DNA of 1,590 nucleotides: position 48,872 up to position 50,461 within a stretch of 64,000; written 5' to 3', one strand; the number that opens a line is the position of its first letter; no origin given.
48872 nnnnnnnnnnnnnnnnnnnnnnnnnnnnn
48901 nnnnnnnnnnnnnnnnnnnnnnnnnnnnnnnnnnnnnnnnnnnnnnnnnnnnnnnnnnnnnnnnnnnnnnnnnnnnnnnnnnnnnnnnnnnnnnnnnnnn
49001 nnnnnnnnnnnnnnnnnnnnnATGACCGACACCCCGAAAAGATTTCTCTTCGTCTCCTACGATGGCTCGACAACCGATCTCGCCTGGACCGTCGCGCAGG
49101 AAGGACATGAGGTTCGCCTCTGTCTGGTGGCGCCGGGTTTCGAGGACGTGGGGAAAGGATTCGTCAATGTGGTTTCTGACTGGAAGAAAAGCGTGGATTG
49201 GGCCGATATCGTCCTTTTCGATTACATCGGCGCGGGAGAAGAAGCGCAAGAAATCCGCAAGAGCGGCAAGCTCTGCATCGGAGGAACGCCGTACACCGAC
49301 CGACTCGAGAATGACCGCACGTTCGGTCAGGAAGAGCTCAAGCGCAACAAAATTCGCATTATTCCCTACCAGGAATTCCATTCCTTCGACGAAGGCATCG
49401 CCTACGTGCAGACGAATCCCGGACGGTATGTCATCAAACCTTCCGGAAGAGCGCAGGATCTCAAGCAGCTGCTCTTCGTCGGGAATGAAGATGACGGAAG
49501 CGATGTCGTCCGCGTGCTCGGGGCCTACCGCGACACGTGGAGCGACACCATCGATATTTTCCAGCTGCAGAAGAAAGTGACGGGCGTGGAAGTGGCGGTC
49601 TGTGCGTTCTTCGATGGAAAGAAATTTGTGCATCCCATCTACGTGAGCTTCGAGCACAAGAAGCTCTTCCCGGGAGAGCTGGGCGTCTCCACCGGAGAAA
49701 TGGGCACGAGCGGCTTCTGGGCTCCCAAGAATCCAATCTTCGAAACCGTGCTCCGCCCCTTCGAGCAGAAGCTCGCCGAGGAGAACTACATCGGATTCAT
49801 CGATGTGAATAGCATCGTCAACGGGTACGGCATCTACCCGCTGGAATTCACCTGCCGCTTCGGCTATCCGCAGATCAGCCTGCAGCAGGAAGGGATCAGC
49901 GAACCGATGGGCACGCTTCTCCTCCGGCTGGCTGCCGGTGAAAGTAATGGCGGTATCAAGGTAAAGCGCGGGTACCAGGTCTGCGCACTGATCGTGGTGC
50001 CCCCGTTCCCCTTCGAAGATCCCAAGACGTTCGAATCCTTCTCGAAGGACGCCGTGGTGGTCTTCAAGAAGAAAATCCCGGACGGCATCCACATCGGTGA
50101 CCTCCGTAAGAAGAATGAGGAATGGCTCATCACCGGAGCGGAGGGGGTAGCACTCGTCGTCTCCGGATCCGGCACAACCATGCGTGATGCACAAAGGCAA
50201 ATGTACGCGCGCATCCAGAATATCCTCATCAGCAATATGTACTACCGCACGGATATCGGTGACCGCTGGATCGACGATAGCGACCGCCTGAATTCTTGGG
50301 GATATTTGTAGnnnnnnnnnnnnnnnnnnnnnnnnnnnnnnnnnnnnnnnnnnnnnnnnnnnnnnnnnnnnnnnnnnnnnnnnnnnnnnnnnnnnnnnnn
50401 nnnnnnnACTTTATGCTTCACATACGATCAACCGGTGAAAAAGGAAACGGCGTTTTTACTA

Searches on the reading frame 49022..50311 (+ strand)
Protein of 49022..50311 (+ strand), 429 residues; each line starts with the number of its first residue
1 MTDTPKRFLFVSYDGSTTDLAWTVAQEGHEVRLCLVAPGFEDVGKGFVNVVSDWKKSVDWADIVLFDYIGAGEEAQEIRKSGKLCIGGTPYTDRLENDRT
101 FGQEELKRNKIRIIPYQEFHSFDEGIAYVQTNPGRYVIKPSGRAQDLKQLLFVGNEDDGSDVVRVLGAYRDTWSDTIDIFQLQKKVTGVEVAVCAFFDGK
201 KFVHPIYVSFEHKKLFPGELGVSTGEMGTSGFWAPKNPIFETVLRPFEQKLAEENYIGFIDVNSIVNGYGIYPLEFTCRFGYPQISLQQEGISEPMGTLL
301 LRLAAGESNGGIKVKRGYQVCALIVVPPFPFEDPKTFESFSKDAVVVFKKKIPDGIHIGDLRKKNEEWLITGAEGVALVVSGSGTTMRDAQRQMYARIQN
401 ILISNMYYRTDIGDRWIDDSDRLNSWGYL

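Call 29: search_protein_families(library=pfam, max_evalue=0.01, proteins=[window:49022-50311:+])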
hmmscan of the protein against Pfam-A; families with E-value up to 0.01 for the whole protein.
window:49022-50311:+ (429 aa): 2 families
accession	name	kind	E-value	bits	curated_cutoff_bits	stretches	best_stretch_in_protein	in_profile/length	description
PF01071.24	GARS_A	-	2.1e-14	54.2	27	1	98-283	2-192/194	Phosphoribosylglycinamide synthetase, ATP-grasp (A) domain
PF02843.22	GARS_C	-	3.9e-07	30.8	34.8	1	371-415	48-92/92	Phosphoribosylglycinamide synthetase, C domain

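Call 46: search_protein_families(library=ncbifam, max_evalue=0.01, proteins=[window:49022-50311:+])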
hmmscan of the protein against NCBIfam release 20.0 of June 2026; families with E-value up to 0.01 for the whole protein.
window:49022-50311:+ (429 aa): 1 family
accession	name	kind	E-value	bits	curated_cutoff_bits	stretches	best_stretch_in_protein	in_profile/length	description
TIGR00877.1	purD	equivalog_domain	1.2e-28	100.2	288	1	76-416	82-423/425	phosphoribosylamine--glycine ligase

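Call 95: search_dna_similar(query=window:49022-50308:+, collection=plasmids, mode=protein, max_evalue=1e-10, max_rows=40)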
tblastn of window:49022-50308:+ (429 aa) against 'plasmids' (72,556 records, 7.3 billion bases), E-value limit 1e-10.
Records with a match: 25; places in all: 25; records where one place covers at least 80% of the query: 21.
Best place of each record, by identity: <60% 25.
By first word of the organism name: Acinetobacter 3; Saprospira 3; Bacillus 2; Neisseria 2; Pantoea 2; Enterococcus 2; Chondrinema 1; Halarchaeum 1; Roseomonas 1; Sphingomonas 1; and 7 more.
By predicted mobility (MOB-suite, as given by PLSDB): non-mobilizable 20; mobilizable 4; conjugative 1.
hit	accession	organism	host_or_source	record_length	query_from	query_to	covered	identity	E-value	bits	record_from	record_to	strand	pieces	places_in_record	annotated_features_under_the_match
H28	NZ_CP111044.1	Chondrinema litorale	Seaweed,red alga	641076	1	429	100%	55.7%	3e-162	513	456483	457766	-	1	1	hypothetical protein | GNAT family N-acetyltransferase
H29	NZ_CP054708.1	Halarchaeum sp. CBA1220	solar salt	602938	6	429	99%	50.5%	4e-137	441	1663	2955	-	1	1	phosphoribosylglycinamide synthetase C domain-containing protein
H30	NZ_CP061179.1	Roseomonas haemaphysalidis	tick,pure culture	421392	19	429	96%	34.0%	2e-63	228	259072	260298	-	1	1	hypothetical protein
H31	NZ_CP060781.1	Sphingomonas daechungensis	single bacterial strain,sediment of a ...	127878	27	429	94%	33.8%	3e-51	229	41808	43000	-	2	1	phosphoribosylglycinamide synthetase C domain-containing protein | hypothetical protein | SET domain-containing protein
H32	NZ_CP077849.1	Acinetobacter baumannii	Homo sapiens,Rectal swab_P28_BU14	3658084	7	417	96%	25.3%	3e-17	92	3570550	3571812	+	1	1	none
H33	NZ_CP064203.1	Acinetobacter baumannii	Homo sapiens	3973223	7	417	96%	25.3%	3e-17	92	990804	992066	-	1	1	none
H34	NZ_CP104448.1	Acinetobacter baumannii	Homo sapiens,sputum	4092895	7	417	96%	25.3%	3e-17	92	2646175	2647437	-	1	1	none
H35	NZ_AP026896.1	Aeromonas caviae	Microbe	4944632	7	418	96%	24.8%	2e-13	80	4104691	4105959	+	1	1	none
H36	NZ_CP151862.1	Citrobacter freundii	-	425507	2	422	98%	24.2%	5e-15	85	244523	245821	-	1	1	purD: phosphoribosylamine--glycine ligase | zraR: sigma-54-dependent response regulator transcription factor ZraR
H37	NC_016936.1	Saprospira grandis str. Lewin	-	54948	7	415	95%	24.1%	2e-16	89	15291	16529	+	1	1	purD: phosphoribosylamine--glycine ligase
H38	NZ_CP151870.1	Bacillus thuringiensis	tobacco,mixed culture,leaves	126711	9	417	95%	24.1%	2e-13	81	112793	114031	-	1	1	purD: phosphoribosylamine--glycine ligase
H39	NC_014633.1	Ilyobacter polytropus DSM 2926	marine mud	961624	7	413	95%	24.2%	7e-17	91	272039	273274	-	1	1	purD: phosphoribosylamine--glycine ligase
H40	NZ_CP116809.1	Saprospira sp. CCB-QB6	Bacterial Monoculture,Coastal area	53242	7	415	95%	23.9%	2e-14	83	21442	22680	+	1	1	purD: phosphoribosylamine--glycine ligase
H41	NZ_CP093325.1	Bacillus sp. N5-665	whole organism,peat soil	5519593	9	417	95%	23.9%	7e-12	75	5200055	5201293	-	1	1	none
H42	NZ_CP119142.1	Neisseria gonorrhoeae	Homo sapiens,whole organism,synovial ...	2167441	7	418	96%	23.6%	2e-12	77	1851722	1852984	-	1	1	none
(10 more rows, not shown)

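Call 96: get_annotated_region(hit=H28, flank=5000)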
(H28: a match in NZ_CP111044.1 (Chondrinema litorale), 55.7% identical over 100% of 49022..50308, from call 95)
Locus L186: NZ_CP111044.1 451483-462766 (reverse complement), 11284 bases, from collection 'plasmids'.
description: Chondrinema litorale strain WSW3-B12 plasmid unnamed2, complete sequence
organism: Chondrinema litorale (NCBI taxid 2994555)
taxonomy: Bacteria; Bacteroidota; Cytophagia; Cytophagales; Flammeovirgaceae; Chondrinema; Chondrinema litorale
host: -; source: Seaweed,red alga; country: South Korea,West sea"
typing (MOB-suite, as given by PLSDB): non-mobilizable
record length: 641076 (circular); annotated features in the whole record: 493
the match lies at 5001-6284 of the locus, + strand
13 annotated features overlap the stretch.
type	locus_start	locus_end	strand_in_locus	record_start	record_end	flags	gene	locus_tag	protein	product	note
CDS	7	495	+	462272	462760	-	-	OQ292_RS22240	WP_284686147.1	protein-glutamine glutaminase family protein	-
CDS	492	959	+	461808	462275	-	-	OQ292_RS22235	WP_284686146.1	hypothetical protein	-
CDS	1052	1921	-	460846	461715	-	-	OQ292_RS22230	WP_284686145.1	polysaccharide deacetylase family protein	-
CDS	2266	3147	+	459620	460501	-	-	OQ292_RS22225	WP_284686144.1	DUF808 domain-containing protein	-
CDS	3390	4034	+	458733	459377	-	can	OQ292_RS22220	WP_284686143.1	carbonate dehydratase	GO:0015976 - carbon utilization [Evidence IEA]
CDS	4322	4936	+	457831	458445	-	-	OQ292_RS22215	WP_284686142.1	YkgJ family cysteine cluster protein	-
CDS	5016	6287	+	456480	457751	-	-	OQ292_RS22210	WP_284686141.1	hypothetical protein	-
CDS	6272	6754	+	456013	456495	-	-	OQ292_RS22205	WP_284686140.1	GNAT family N-acetyltransferase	-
CDS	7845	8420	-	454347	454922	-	-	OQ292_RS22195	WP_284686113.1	IS66 family transposase zinc-finger binding domain-containing protein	-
CDS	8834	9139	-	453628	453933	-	-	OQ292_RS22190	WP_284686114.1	hypothetical protein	-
CDS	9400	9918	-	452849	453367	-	-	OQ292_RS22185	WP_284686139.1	DinB family protein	-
CDS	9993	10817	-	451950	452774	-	-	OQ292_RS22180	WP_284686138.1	hypothetical protein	-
CDS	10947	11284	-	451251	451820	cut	-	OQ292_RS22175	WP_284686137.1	DUF2306 domain-containing protein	-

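Call 97: get_annotated_region(hit=H29, flank=5000)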
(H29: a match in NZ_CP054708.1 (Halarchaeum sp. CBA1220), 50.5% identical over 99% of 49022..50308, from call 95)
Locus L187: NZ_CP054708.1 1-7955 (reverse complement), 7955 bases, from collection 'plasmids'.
description: Halarchaeum sp. CBA1220 plasmid pCBA1220-01, complete sequence
organism: Halarchaeum sp. CBA1220 (NCBI taxid 1853682)
taxonomy: Archaea; Euryarchaeota; Halobacteria; Halobacteriales; Halobacteriaceae; Halarchaeum; Halarchaeum sp. CBA1220
host: -; source: solar salt; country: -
typing (MOB-suite, as given by PLSDB): non-mobilizable
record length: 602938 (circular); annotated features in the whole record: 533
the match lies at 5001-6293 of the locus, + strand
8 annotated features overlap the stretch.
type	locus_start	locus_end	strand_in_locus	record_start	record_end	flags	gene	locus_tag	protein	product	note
CDS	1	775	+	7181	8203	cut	-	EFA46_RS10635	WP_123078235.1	NAD-dependent epimerase/dehydratase family protein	-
CDS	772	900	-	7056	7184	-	-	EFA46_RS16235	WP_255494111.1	hypothetical protein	-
CDS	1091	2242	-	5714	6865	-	dgoD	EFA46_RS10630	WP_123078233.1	galactonate dehydratase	GO:0009063 - amino acid catabolic process [Evidence IEA]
CDS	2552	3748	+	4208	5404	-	-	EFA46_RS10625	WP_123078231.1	iron-containing alcohol dehydrogenase family protein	-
CDS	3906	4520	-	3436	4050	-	-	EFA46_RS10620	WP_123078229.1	TetR/AcrR family transcriptional regulator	GO:0006355 - regulation of DNA-templated transcription [Evidence IEA]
CDS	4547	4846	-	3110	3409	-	-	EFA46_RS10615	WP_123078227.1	hypothetical protein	-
CDS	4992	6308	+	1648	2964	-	-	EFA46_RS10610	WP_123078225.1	phosphoribosylglycinamide synthetase C domain-containing protein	GO:0009113 - purine nucleobase biosynthetic process [Evidence IEA]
CDS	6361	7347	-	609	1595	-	-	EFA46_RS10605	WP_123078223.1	HAMP domain-containing sensor histidine kinase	GO:0007165 - signal transduction [Evidence IEA]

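Call 98: get_annotated_region(hit=H30, flank=5000)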
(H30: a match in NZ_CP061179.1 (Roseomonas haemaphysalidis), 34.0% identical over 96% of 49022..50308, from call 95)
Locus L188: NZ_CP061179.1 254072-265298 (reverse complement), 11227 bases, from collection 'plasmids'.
description: Roseomonas haemaphysalidis strain 546 plasmid p546-2
organism: Roseomonas haemaphysalidis (NCBI taxid 2768162)
taxonomy: Bacteria; Pseudomonadota; Alphaproteobacteria; Rhodospirillales; Acetobacteraceae; Roseomonas; Roseomonas haemaphysalidis
host: -; source: tick,pure culture; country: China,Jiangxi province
typing (MOB-suite, as given by PLSDB): non-mobilizable
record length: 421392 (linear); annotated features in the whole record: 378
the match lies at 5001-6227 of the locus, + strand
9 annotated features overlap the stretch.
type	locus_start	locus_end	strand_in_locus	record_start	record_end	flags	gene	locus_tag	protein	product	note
CDS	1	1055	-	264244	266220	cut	-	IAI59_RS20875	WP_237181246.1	HAD-IIB family hydrolase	GO:0008152 - metabolic process [Evidence IEA]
CDS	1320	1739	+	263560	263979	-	-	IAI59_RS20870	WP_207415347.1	hypothetical protein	-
CDS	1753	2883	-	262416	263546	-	-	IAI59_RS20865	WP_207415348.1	FAD-dependent monooxygenase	-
CDS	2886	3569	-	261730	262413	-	-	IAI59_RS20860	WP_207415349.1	methyltransferase domain-containing protein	-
CDS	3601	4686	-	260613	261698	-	-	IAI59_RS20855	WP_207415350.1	type III polyketide synthase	-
CDS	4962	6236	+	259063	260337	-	-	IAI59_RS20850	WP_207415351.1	hypothetical protein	-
CDS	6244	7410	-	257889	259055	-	-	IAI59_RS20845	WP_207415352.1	aminotransferase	GO:0009058 - biosynthetic process [Evidence IEA]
CDS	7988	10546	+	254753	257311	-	-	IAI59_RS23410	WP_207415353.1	carbohydrate-binding domain-containing protein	-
CDS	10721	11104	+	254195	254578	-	-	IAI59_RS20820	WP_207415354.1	VOC family protein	-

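Call 108: search_solved_structures(query=window:49022-50308:+, max_evalue=0.001)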
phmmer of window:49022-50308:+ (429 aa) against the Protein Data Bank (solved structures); distinct sequences matched with E-value up to 0.001: 11.
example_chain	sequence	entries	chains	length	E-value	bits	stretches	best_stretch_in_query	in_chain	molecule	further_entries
7lvo_A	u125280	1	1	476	1.8e-18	69.7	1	58-417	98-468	phosphoribosyl-glycinamide (GAR) synthetase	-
2ip4_A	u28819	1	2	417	3.6e-18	68.8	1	9-416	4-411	Phosphoribosylamine--glycine ligase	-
2xcl_A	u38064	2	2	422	7.9e-17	64.3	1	75-417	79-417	PHOSPHORIBOSYLAMINE--GLYCINE LIGASE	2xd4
5vev_A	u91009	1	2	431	9.8e-17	64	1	9-417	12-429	Phosphoribosylamine--glycine ligase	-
2yrw_A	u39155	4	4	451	1.4e-15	60.2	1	80-419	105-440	Phosphoribosylglycinamide synthetase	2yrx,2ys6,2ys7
1gso_A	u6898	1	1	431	1.3e-14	57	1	10-418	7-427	PROTEIN (GLYCINAMIDE RIBONUCLEOTIDE SYNTHETASE)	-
3mjf_A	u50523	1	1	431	1.5e-14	56.9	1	78-417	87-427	Phosphoribosylamine--glycine ligase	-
2qk4_A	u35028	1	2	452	2.2e-14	56.3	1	7-286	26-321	Trifunctional purine biosynthetic protein adenosine-3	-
2yw2_A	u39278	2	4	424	7e-14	54.6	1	9-415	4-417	Phosphoribosylamine--glycine ligase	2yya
1vkz_A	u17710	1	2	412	1.4e-06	30.6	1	17-412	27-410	Phosphoribosylamine--glycine ligase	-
3lp8_A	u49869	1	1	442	9.5e-06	27.8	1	78-414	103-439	Phosphoribosylamine-glycine ligase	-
